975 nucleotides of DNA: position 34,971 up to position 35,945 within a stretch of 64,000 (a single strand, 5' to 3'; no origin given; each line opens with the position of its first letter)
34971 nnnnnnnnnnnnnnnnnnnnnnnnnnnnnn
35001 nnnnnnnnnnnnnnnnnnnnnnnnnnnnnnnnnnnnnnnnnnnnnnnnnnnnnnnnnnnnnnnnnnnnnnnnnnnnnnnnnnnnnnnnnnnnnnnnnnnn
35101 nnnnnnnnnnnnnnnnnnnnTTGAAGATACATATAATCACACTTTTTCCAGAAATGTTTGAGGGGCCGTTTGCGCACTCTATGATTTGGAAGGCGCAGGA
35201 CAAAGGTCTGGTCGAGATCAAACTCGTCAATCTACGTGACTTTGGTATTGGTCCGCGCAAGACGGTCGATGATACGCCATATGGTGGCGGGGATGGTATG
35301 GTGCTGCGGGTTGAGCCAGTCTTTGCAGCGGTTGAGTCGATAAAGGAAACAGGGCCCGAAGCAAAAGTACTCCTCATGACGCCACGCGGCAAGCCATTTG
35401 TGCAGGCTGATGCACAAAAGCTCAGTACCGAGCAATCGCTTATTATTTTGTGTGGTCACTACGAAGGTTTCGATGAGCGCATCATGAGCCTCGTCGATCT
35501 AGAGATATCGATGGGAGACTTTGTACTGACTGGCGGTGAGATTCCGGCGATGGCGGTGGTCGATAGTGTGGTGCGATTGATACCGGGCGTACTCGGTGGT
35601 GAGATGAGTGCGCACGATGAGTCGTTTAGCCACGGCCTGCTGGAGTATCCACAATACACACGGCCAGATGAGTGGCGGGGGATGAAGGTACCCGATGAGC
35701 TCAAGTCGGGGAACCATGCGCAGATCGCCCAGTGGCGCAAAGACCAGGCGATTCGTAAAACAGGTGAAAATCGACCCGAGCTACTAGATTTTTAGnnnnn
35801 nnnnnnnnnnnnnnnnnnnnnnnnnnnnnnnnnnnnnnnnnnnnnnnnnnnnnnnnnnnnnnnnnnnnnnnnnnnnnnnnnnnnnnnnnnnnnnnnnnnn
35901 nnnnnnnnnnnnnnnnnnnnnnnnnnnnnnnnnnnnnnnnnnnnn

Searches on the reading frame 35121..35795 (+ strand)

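Call 11: search_protein_families(library=pfam, proteins=[window:35121-35795:+], max_evalue=0.1)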
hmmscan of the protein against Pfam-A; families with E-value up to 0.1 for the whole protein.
window:35121-35795:+ (224 aa): 1 family
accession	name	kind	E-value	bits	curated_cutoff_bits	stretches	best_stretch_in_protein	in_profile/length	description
PF01746.26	tRNA_m1G_MT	-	9.4e-64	215.2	27.3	1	24-219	3-195/195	tRNA (Guanine-1)-methyltransferase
